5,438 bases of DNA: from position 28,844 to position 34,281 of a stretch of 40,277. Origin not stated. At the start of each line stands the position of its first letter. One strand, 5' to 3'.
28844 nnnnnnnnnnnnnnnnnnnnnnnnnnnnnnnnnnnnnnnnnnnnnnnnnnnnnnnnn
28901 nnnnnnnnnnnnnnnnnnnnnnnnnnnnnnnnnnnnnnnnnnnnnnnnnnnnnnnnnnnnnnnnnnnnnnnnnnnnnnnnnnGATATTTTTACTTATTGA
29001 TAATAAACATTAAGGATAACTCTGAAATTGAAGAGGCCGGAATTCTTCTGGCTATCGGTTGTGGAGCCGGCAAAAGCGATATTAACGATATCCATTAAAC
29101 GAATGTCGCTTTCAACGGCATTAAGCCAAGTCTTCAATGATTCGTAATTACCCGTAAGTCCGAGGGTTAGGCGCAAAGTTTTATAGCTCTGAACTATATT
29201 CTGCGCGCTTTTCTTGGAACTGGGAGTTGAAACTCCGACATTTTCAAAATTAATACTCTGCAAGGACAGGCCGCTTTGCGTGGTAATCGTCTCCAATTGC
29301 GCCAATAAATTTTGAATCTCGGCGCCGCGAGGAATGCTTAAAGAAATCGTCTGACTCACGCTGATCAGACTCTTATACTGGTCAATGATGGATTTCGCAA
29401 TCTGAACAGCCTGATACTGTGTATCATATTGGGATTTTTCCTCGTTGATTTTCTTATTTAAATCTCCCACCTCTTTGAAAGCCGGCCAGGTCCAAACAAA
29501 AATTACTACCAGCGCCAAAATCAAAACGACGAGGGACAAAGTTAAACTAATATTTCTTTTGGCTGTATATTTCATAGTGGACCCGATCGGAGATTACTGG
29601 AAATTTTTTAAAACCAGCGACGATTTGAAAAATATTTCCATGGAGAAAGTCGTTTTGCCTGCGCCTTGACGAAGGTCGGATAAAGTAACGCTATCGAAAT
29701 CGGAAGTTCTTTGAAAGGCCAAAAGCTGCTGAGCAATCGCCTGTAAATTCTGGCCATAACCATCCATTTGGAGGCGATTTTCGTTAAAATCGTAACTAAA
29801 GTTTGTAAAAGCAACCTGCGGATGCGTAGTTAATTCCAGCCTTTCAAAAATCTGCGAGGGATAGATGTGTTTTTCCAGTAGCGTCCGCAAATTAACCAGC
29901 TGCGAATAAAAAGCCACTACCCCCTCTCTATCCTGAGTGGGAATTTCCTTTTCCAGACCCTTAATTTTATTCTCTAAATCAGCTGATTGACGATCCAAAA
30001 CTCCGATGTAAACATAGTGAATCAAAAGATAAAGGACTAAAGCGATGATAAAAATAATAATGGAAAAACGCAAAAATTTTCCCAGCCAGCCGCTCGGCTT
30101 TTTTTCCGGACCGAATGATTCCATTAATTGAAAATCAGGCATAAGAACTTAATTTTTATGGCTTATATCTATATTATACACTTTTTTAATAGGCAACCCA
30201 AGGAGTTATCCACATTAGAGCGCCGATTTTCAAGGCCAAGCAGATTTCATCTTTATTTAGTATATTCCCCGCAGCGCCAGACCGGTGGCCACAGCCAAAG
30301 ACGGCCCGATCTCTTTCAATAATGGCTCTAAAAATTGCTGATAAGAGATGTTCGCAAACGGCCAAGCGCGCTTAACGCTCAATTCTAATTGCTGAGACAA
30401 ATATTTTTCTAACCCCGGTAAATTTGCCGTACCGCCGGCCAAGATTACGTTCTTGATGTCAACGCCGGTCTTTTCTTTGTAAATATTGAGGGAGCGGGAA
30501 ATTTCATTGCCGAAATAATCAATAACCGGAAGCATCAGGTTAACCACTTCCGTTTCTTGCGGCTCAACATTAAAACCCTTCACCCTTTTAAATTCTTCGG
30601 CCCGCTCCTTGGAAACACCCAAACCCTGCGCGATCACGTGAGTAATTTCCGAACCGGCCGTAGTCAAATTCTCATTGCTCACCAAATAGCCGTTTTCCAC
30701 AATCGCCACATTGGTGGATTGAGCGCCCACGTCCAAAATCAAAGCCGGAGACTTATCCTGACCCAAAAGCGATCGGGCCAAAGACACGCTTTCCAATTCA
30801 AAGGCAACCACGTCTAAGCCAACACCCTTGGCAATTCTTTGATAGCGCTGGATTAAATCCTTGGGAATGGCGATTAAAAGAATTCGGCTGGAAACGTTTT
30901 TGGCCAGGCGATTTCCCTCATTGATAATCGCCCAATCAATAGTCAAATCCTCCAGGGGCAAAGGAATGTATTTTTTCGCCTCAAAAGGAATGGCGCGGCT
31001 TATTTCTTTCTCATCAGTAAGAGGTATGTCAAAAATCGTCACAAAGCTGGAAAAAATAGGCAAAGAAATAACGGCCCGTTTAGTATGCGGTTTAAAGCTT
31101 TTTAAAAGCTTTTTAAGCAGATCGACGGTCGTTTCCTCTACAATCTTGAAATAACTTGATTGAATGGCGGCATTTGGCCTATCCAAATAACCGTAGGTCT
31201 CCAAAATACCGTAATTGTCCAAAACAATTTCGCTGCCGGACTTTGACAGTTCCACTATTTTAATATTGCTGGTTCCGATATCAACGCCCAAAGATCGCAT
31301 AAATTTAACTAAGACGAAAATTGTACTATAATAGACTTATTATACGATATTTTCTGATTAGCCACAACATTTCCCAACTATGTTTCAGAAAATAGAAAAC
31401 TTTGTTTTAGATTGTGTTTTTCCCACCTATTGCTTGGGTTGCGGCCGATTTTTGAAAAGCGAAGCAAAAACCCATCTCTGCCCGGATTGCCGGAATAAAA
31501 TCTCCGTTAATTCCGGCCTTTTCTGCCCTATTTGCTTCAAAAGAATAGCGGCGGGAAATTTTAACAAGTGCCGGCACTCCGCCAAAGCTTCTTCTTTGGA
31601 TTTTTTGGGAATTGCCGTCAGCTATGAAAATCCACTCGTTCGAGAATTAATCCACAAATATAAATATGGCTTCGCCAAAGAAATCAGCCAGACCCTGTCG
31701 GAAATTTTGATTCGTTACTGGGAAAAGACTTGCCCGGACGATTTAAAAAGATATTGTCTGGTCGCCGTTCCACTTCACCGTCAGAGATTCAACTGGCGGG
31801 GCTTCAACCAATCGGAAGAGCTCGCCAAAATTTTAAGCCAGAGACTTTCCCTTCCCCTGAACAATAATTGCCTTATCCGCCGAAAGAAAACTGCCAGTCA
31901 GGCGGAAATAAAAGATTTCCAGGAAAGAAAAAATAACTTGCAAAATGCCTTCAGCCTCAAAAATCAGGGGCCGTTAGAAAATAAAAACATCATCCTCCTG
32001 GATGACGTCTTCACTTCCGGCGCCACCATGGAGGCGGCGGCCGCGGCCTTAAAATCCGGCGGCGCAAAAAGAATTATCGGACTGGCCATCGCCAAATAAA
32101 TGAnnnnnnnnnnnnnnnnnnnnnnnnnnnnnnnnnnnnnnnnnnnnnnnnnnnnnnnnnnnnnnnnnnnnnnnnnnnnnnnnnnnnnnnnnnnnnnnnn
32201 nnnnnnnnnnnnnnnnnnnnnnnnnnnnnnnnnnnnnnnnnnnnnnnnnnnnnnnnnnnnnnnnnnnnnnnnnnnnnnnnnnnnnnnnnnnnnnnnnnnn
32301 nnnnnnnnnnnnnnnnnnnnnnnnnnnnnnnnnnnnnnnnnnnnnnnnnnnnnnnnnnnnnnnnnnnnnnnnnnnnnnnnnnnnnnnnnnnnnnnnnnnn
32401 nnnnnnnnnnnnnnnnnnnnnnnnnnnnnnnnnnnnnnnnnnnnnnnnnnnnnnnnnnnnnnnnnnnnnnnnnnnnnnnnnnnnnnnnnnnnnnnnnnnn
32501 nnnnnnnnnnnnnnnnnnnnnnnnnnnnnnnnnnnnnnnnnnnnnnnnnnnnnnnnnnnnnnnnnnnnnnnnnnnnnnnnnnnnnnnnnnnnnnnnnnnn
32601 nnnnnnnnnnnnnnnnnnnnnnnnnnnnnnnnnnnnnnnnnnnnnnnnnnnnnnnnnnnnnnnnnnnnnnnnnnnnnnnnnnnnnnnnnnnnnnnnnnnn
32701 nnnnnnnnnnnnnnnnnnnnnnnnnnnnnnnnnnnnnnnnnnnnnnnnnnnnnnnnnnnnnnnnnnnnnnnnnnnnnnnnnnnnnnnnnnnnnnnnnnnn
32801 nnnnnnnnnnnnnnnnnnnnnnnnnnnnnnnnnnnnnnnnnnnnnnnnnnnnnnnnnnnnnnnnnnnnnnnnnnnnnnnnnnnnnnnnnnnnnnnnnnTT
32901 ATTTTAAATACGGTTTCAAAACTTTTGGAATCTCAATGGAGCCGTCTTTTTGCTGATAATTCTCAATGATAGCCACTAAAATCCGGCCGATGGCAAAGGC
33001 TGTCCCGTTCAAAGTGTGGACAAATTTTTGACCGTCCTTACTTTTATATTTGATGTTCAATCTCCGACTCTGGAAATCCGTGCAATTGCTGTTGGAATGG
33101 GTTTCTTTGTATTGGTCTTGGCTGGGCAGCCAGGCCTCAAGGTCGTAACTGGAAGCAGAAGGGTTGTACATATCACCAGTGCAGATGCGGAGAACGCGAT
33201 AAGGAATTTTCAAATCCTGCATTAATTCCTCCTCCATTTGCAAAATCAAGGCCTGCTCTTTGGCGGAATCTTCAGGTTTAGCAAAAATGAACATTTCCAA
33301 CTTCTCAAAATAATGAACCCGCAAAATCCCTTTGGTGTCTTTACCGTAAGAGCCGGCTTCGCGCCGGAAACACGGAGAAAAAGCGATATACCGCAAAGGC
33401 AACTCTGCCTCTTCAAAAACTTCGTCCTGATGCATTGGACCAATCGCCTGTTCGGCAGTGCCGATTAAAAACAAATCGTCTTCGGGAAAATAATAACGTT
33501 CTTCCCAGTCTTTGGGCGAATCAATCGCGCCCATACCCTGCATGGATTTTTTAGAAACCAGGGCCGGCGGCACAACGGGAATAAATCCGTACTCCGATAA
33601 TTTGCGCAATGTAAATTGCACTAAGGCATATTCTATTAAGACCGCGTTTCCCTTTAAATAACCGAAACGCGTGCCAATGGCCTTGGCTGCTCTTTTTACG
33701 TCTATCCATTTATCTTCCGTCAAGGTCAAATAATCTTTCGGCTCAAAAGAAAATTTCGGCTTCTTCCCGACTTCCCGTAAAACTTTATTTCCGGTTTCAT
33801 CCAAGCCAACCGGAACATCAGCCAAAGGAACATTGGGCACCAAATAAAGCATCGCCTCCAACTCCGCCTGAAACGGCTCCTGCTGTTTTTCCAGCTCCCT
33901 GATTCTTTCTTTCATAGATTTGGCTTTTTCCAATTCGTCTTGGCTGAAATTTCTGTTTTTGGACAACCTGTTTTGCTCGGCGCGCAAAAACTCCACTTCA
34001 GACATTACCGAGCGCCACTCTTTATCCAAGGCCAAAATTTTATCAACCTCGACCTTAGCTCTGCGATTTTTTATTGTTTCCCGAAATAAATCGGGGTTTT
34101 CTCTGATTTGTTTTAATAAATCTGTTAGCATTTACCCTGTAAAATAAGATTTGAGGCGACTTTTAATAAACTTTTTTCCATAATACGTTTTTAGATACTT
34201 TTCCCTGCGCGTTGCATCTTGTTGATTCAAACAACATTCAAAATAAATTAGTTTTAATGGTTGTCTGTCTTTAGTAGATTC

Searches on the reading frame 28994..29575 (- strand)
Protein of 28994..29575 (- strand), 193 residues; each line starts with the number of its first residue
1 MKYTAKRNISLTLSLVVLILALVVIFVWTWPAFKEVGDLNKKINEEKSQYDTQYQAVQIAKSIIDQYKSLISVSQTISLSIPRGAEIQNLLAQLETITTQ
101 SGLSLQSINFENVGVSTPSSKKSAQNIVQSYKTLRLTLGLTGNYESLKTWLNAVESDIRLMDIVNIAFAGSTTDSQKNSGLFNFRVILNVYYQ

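Call 56: search_protein_families(library=pfam, proteins=[window:28994-29575:-], max_evalue=0.001)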
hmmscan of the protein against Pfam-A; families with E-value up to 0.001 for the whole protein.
window:28994-29575:- (193 aa): 1 family
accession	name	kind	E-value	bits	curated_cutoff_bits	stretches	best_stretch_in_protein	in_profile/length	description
PF04350.18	PilO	-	3.9e-07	30.7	22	1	40-191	5-141/145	Pilus assembly protein, PilO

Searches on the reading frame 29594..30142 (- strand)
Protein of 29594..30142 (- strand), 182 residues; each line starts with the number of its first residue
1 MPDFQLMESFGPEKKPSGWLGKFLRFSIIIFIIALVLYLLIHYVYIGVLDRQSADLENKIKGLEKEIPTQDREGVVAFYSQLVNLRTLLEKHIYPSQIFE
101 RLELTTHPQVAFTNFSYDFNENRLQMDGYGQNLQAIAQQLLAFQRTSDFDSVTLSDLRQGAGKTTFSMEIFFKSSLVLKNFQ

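Call 56: search_protein_families(library=pfam, proteins=[window:29594-30142:-], max_evalue=0.001)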
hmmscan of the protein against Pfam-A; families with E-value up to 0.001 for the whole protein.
window:29594-30142:- (182 aa): 1 family
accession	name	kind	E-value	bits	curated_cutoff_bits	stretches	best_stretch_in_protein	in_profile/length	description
PF05137.18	PilN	-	0.00013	22.4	22.8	1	98-168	2-74/78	Fimbrial assembly protein (PilN)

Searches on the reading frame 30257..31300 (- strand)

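Call 56: search_protein_families(library=pfam, proteins=[window:30257-31300:-], max_evalue=0.001)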
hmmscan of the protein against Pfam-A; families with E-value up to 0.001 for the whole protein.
window:30257-31300:- (347 aa): 6 families
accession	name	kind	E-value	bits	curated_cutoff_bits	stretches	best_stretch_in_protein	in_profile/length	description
PF11104.14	PilM_2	-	2.2e-43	149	27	1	5-345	1-339/340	Type IV pilus assembly protein PilM;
PF14450.12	FtsA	-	1.9e-13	51.3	31.8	1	188-315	2-113/127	Cell division protein FtsA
PF06723.19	MreB_Mbl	-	6.8e-09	35.4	27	0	181-225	142-186/327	MreB/Mbl protein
PF08841.16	DDR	-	8.8e-08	32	24.6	1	183-246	132-196/328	Diol dehydratase reactivase ATPase-like domain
PF00022.25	Actin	-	0.00037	19.7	27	0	179-229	137-189/410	Actin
PF25216.1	Volactin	-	0.00046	20.2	35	0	189-306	171-292/321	Volactin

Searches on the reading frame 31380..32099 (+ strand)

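Call 56: search_protein_families(library=pfam, proteins=[window:31380-32099:+], max_evalue=0.001)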
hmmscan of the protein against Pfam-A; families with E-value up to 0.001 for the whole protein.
window:31380-32099:+ (239 aa): 3 families
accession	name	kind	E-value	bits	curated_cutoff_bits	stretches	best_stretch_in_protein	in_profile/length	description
PF00156.33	Pribosyltran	-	3.9e-08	33.2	26.3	1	146-233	41-119/158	Phosphoribosyl transferase domain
PF18912.6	DZR_2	-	1.2e-07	31.9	27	1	9-59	1-49/56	Double zinc ribbon domain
PF13920.12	zf-C3HC4_3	-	0.00034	20.8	27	0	8-42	16-47/49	Zinc finger, C3HC4 type (RING finger)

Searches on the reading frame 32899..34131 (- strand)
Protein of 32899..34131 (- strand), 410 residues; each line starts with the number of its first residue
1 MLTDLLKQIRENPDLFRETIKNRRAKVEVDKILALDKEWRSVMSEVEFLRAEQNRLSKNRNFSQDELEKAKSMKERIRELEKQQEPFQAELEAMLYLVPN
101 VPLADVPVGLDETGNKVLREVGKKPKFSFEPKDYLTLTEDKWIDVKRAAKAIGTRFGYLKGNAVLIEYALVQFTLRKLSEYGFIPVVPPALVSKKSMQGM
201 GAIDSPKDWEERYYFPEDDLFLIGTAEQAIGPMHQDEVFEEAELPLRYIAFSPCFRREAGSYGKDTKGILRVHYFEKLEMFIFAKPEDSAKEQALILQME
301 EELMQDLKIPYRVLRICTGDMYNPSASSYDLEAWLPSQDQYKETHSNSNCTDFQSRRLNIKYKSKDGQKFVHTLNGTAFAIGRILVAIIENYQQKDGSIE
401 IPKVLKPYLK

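Call 56: search_protein_families(library=pfam, proteins=[window:32899-34131:-], max_evalue=0.001)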
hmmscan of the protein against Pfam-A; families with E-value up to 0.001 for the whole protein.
window:32899-34131:- (410 aa): 2 families
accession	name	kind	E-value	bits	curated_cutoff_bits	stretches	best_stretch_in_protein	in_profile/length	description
PF00587.30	tRNA-synt_2b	-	5.2e-36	124.8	29.3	1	217-392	8-179/179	tRNA synthetase class II core domain (G, H, P, S and T)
PF02403.27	Seryl_tRNA_N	-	2.8e-17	63.3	28.2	1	6-102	4-108/108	Seryl-tRNA synthetase N-terminal domain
